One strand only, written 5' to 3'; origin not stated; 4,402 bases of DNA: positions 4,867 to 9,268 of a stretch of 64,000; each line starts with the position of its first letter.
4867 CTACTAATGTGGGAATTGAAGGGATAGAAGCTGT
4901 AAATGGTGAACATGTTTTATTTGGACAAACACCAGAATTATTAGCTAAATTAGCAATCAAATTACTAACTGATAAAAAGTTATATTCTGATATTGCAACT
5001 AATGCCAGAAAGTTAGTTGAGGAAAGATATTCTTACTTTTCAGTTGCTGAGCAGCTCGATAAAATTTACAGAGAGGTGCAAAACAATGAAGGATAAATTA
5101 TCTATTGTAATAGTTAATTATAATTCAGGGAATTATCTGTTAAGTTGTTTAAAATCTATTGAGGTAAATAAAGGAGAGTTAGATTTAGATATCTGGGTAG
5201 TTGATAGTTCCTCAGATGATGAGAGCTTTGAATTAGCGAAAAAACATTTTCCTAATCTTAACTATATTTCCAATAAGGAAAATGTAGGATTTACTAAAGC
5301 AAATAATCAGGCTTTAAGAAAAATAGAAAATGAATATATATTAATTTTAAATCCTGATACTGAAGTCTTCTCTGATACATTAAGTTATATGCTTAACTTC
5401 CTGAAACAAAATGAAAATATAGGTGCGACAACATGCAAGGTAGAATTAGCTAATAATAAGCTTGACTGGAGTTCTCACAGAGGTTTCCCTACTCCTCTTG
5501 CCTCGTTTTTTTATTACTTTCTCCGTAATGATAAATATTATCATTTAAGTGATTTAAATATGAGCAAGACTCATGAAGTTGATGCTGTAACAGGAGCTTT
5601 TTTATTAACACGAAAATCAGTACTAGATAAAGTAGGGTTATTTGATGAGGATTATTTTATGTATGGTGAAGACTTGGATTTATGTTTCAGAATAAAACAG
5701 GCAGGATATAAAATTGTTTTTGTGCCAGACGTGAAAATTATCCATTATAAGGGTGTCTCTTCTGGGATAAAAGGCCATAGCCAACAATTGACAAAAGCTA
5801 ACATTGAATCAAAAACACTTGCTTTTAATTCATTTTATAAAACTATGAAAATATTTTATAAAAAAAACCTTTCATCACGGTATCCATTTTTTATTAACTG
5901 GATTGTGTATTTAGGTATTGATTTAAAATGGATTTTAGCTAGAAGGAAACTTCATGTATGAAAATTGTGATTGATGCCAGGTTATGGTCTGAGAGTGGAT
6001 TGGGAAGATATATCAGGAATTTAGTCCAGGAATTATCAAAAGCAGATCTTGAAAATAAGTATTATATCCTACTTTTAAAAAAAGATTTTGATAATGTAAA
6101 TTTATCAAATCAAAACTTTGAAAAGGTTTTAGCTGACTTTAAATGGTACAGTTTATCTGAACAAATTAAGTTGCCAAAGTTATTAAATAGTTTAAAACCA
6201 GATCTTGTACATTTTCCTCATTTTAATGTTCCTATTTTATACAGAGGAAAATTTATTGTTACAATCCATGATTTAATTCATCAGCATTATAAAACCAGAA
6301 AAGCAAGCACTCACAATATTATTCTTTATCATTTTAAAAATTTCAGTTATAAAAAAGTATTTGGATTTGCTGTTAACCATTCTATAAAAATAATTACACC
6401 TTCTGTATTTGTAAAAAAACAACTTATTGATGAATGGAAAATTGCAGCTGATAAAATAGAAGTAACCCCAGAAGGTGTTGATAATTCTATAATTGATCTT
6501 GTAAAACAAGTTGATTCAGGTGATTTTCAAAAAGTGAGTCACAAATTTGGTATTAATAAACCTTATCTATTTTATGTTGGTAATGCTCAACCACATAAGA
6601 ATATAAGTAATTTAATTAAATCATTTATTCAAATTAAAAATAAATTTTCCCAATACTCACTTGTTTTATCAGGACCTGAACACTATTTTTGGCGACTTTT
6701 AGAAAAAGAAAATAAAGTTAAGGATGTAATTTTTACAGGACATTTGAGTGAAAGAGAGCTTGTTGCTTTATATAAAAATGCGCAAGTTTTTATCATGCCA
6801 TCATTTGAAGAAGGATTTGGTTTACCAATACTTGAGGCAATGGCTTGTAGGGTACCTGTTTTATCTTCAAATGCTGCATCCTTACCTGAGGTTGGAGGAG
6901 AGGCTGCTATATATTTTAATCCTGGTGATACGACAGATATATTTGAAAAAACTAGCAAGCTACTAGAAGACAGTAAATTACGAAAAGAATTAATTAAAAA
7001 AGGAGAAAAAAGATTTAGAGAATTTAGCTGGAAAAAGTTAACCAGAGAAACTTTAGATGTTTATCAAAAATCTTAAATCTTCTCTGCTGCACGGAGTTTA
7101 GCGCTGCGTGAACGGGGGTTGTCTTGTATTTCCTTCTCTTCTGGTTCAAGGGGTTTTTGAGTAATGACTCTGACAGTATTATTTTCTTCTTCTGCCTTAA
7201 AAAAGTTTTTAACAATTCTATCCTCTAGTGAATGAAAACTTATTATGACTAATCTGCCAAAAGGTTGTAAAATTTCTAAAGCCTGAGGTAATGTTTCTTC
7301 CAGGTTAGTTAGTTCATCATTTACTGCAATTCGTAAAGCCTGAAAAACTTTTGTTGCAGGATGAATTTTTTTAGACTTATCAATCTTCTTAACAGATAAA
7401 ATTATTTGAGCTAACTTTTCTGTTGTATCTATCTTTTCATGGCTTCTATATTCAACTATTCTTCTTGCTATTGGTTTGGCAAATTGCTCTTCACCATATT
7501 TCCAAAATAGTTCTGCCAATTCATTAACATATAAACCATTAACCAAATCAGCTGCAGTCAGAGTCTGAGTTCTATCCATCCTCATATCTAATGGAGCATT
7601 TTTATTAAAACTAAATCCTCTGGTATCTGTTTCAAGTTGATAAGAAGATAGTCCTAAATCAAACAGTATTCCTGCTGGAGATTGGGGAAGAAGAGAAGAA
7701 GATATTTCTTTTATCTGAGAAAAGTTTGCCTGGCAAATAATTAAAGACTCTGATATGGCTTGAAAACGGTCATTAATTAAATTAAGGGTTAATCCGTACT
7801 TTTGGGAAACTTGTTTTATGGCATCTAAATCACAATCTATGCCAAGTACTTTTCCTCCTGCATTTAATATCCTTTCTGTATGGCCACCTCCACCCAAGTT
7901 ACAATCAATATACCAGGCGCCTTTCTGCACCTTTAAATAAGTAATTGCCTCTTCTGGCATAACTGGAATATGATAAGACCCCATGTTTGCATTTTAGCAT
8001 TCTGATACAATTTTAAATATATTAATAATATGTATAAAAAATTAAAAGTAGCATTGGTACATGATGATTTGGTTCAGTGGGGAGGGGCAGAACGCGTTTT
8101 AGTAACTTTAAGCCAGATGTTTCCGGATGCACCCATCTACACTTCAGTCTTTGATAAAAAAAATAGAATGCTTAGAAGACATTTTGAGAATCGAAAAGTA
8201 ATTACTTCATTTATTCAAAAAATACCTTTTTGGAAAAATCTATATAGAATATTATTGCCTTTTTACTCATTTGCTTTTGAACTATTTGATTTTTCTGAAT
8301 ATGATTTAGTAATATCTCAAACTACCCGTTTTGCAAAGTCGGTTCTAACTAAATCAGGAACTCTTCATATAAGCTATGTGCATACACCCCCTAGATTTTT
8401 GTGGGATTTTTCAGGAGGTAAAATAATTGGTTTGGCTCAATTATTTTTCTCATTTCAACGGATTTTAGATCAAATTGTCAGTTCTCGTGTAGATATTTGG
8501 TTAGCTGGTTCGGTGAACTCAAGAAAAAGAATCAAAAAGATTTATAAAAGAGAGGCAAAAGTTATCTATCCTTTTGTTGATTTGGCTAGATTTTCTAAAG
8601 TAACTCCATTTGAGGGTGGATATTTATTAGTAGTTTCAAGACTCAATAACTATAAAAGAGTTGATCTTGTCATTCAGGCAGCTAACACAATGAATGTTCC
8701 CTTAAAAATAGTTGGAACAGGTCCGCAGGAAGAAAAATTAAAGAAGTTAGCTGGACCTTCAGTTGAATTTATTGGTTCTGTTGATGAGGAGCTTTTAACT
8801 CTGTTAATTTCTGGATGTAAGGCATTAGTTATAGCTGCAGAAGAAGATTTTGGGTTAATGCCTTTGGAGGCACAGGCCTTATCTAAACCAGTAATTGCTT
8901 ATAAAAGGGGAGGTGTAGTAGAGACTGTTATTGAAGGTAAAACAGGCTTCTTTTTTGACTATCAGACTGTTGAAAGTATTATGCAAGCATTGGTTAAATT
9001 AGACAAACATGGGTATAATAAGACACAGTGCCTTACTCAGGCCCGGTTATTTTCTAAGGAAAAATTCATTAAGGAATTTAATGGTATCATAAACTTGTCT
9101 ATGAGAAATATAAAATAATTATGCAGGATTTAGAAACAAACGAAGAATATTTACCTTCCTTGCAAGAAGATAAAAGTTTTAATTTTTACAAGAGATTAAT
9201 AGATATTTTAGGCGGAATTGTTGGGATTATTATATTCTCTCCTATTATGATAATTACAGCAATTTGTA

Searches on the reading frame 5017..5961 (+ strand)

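Call 35: search_protein_families(library=pfam, proteins=[window:5017-5961:+], max_evalue=0.0001)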
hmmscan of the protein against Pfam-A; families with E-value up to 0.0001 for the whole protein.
window:5017-5961:+ (314 aa): 5 families
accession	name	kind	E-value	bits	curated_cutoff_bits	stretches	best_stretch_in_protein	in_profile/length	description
PF00535.33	Glycos_transf_2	-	6.7e-23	81.9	23.3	1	29-200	1-162/168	Glycosyl transferase family 2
PF13641.12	Glyco_tranf_2_3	-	2.3e-21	77.3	27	1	28-247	3-215/230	Glycosyltransferase like family 2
PF13632.12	Glyco_trans_2_3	-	2.2e-12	47.6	27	1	107-260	1-138/198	Glycosyl transferase family group 2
PF13712.12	Glyco_tranf_2_5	-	1.8e-09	38.1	27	1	87-242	36-188/210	Glycosyltransferase like family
PF13506.12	Glyco_transf_21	-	2.5e-05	24.3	21.7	1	95-239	19-150/174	Glycosyl transferase family 21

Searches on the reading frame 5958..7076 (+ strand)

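Call 35: search_protein_families(library=pfam, proteins=[window:5958-7076:+], max_evalue=0.0001)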
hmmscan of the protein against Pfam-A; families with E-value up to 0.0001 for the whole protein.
window:5958-7076:+ (372 aa): 5 families
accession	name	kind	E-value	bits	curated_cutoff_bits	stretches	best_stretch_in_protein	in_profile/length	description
PF00534.26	Glycos_transf_1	-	9.6e-35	120.1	26.4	1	194-352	8-172/172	Glycosyl transferases group 1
PF13692.12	Glyco_trans_1_4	-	6.4e-27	95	27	1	202-338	2-142/142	Glycosyl transferases group 1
PF13439.12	Glyco_transf_4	-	1.5e-14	54.8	28.5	1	14-175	3-167/170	Glycosyltransferase Family 4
PF20706.3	GT4-conflict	-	3.3e-09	36.7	26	1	265-306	272-313/385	Family 4 Glycosyltransferase in conflict systems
PF13524.12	Glyco_trans_1_2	-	2.1e-07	31.4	25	1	234-362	16-139/144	Glycosyl transferase-like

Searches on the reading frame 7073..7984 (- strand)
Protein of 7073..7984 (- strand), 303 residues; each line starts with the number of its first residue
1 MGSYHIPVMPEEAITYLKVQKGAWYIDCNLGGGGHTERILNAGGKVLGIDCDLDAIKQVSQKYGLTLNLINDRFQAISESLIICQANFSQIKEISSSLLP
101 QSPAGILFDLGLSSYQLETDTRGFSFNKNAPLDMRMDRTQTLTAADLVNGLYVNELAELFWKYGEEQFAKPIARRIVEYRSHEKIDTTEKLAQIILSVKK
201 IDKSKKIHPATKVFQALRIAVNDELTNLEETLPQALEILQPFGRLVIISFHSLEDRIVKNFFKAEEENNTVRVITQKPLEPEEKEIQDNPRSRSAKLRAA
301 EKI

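Call 35: search_protein_families(library=pfam, proteins=[window:7073-7984:-], max_evalue=0.0001)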
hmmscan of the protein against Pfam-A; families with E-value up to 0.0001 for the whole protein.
window:7073-7984:- (303 aa): 1 family
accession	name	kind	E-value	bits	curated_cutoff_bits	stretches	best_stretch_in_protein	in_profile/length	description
PF01795.25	Methyltransf_5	-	4e-97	325.8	27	1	4-303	3-309/309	MraW methylase family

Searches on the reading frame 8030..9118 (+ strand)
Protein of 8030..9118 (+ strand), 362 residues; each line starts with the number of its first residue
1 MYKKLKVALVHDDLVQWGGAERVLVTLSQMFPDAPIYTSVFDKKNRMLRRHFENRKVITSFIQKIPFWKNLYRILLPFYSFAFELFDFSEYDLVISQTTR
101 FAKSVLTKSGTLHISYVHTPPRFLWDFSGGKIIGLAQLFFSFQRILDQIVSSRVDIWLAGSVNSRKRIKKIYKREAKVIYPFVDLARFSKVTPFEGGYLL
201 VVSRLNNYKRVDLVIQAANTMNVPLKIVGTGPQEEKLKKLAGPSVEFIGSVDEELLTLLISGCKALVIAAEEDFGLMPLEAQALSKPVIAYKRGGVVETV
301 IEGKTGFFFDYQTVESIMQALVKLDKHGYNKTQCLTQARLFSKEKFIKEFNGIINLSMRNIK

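Call 35: search_protein_families(library=pfam, proteins=[window:8030-9118:+], max_evalue=0.0001)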
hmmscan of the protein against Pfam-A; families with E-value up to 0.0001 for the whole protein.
window:8030-9118:+ (362 aa): 3 families
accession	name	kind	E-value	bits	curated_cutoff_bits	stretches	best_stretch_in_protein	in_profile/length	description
PF00534.26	Glycos_transf_1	-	1.9e-23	83.3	26.4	1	194-324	13-155/172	Glycosyl transferases group 1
PF13692.12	Glyco_trans_1_4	-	4.9e-20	72.7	27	1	198-324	3-139/142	Glycosyl transferases group 1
PF13439.12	Glyco_transf_4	-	6.3e-08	33.3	28.5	1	17-187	1-170/170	Glycosyltransferase Family 4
